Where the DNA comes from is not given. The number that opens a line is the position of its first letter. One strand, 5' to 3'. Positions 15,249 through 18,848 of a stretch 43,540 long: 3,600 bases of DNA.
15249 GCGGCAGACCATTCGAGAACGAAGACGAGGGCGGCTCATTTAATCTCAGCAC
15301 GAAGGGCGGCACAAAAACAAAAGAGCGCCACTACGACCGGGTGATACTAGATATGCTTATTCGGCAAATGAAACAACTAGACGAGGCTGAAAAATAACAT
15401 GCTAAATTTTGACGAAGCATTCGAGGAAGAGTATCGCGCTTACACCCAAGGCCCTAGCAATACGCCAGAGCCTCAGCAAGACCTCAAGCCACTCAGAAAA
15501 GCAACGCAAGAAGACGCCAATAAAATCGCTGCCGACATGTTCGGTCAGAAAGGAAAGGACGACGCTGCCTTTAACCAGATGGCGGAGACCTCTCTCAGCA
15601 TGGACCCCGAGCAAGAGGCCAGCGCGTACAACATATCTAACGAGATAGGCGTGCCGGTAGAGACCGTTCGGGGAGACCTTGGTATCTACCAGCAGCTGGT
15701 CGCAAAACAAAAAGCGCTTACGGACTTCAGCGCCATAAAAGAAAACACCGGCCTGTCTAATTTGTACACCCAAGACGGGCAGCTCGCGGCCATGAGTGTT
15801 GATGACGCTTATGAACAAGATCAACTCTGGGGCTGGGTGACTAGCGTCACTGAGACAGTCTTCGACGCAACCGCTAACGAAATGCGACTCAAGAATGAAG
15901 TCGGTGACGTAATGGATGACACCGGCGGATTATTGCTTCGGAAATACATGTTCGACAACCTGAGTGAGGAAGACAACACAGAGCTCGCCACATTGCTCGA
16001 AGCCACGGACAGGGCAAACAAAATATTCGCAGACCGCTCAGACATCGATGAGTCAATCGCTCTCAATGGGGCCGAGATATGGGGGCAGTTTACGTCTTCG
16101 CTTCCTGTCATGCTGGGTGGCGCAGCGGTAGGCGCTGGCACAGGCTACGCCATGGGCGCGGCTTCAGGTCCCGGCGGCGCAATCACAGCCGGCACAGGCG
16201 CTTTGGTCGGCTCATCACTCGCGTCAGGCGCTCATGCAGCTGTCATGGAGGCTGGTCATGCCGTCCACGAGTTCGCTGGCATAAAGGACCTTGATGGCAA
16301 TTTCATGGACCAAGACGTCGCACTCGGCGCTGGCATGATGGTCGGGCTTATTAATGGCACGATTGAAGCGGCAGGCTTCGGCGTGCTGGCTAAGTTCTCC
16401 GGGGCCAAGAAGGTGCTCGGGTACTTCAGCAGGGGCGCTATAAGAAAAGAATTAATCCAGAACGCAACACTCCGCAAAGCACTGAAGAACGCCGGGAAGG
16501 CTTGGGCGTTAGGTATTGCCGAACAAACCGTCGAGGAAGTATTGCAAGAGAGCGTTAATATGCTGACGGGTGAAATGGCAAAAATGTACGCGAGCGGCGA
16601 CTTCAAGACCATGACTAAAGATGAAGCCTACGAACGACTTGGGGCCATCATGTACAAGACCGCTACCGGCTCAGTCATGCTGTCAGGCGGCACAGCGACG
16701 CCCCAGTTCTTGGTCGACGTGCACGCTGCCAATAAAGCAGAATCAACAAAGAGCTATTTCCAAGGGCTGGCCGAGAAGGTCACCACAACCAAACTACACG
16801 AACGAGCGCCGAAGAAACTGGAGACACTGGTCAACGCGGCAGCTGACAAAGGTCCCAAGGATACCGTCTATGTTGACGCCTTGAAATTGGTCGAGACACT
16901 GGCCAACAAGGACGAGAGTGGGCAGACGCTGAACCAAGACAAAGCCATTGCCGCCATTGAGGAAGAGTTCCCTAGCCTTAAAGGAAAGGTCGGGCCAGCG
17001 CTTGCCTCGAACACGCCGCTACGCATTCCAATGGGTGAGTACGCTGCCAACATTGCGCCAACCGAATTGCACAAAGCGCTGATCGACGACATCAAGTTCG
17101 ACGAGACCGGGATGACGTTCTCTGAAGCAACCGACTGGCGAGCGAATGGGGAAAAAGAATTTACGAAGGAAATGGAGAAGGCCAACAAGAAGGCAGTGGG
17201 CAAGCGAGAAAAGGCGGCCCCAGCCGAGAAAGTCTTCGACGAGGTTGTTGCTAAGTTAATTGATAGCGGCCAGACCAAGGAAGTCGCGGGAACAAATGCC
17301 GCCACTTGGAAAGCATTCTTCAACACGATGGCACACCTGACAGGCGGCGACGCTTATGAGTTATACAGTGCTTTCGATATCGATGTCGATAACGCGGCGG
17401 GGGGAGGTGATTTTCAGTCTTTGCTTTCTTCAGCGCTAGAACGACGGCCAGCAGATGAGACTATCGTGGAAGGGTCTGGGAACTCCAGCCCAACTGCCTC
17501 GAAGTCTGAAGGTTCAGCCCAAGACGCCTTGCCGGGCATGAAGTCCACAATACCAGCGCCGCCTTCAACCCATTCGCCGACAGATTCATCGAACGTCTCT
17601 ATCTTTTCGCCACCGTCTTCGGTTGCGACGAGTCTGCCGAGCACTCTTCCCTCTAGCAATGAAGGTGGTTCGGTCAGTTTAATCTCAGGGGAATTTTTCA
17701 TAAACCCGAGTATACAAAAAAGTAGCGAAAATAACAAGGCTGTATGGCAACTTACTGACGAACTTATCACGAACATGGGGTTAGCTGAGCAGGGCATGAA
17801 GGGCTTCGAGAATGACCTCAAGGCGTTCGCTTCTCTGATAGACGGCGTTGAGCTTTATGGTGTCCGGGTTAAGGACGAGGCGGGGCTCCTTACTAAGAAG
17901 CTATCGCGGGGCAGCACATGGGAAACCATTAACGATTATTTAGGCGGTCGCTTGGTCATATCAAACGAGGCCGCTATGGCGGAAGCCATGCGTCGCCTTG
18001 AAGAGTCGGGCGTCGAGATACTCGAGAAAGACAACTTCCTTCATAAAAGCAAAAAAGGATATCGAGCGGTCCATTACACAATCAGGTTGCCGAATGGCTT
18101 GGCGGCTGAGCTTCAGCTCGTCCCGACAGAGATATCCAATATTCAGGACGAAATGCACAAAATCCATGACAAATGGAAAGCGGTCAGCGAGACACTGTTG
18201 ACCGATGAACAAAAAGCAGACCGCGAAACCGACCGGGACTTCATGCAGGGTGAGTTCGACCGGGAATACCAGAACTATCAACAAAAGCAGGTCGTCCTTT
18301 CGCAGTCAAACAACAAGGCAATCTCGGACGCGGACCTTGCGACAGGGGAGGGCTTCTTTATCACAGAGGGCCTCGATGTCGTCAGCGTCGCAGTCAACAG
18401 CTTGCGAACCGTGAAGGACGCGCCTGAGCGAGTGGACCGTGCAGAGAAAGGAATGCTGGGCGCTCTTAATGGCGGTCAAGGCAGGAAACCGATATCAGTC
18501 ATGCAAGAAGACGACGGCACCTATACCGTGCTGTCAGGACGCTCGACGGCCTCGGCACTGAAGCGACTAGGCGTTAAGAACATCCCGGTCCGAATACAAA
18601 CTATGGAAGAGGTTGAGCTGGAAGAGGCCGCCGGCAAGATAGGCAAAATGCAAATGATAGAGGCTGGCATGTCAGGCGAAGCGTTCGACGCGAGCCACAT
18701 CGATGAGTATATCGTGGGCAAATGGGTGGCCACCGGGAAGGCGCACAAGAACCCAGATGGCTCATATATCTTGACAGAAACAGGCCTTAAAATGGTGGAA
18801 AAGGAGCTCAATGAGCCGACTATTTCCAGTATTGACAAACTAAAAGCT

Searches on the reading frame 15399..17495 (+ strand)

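Call 97: search_protein_families(library=phrogs, proteins=[window:15399-17495:+], max_evalue=0.00001)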
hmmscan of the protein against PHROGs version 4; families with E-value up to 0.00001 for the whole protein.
window:15399-17495:+ (699 aa): 1 family
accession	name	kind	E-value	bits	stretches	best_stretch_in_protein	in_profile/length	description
phrog_9880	-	unknown function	5.6e-39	134.5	1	27-671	20-668/2231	-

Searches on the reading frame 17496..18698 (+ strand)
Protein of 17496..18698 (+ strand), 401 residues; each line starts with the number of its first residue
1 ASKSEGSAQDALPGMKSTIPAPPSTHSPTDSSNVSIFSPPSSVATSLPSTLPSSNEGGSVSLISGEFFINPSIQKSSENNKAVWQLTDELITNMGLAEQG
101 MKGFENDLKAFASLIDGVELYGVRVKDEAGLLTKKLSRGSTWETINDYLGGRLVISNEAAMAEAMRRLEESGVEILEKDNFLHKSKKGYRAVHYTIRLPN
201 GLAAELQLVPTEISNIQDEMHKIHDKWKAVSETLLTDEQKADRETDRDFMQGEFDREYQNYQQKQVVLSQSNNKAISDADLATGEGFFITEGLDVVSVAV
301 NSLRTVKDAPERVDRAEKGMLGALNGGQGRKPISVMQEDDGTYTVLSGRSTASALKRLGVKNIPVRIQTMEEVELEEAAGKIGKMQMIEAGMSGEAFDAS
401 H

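Call 30: search_protein_families(library=pfam, proteins=[window:17496-18698:+], max_evalue=0.1)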
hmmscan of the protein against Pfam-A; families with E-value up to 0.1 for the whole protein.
window:17496-18698:+ (401 aa): 2 families
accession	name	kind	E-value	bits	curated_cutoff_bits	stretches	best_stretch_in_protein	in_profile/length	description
PF04607.23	RelA_SpoT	-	2.1e-06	28.4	27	1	124-212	2-93/113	Region found in RelA / SpoT proteins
PF02195.25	ParB_N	-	0.053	14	26.3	0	331-377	41-87/95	ParB N-terminal domain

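Call 68: search_protein_families(library=ncbifam, proteins=[window:17496-18698:+], max_evalue=0.01)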
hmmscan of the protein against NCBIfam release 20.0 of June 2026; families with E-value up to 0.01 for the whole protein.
window:17496-18698:+ (401 aa): 3 families
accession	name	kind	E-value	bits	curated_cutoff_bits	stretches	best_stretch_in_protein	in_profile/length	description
NF006608.0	PRK09169.1-2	subfamily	0.0064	13.5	2775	1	134-227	1952-2048/2319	hypothetical protein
NF033589.0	staphy_B_SbnI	equivalog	0.0071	15.7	350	0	329-375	40-86/254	bifunctional transcriptional regulator/O-phospho-L-serine synthase SbnI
NF041399.1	XopAD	subfamily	0.0098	13.1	2000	0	86-242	1958-2105/2133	XopAD/skwp family type III secretion system effector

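Call 89: search_protein_families(library=padloc, proteins=[window:17496-18698:+], max_evalue=0.01)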
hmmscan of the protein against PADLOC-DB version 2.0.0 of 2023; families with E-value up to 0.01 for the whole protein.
window:17496-18698:+ (401 aa): 0 families

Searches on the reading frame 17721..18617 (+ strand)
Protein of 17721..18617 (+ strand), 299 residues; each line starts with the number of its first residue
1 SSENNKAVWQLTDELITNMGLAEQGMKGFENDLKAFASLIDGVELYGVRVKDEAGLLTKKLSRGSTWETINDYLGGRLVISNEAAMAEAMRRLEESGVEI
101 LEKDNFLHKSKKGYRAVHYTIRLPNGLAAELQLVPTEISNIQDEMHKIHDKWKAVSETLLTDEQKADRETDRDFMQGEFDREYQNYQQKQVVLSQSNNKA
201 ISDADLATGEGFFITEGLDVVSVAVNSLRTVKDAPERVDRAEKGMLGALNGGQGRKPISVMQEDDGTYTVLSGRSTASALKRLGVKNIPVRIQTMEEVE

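Call 15: search_solved_structures(query=window:17721-18617:+, max_evalue=1, show_alignments=3)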
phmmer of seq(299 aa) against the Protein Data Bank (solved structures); distinct sequences matched with E-value up to 1: 4.
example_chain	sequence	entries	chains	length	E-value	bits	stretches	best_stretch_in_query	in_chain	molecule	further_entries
6ewz_A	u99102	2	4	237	0.00018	24.3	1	62-174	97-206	GTP pyrophosphokinase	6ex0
6fgj_A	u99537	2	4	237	0.0002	24.2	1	62-174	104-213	GTP pyrophosphokinase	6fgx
6g6o_A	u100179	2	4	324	0.22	14.2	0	173-224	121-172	Ika8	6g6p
6fgk_A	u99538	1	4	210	0.46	13.1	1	66-139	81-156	GTP pyrophosphokinase YwaC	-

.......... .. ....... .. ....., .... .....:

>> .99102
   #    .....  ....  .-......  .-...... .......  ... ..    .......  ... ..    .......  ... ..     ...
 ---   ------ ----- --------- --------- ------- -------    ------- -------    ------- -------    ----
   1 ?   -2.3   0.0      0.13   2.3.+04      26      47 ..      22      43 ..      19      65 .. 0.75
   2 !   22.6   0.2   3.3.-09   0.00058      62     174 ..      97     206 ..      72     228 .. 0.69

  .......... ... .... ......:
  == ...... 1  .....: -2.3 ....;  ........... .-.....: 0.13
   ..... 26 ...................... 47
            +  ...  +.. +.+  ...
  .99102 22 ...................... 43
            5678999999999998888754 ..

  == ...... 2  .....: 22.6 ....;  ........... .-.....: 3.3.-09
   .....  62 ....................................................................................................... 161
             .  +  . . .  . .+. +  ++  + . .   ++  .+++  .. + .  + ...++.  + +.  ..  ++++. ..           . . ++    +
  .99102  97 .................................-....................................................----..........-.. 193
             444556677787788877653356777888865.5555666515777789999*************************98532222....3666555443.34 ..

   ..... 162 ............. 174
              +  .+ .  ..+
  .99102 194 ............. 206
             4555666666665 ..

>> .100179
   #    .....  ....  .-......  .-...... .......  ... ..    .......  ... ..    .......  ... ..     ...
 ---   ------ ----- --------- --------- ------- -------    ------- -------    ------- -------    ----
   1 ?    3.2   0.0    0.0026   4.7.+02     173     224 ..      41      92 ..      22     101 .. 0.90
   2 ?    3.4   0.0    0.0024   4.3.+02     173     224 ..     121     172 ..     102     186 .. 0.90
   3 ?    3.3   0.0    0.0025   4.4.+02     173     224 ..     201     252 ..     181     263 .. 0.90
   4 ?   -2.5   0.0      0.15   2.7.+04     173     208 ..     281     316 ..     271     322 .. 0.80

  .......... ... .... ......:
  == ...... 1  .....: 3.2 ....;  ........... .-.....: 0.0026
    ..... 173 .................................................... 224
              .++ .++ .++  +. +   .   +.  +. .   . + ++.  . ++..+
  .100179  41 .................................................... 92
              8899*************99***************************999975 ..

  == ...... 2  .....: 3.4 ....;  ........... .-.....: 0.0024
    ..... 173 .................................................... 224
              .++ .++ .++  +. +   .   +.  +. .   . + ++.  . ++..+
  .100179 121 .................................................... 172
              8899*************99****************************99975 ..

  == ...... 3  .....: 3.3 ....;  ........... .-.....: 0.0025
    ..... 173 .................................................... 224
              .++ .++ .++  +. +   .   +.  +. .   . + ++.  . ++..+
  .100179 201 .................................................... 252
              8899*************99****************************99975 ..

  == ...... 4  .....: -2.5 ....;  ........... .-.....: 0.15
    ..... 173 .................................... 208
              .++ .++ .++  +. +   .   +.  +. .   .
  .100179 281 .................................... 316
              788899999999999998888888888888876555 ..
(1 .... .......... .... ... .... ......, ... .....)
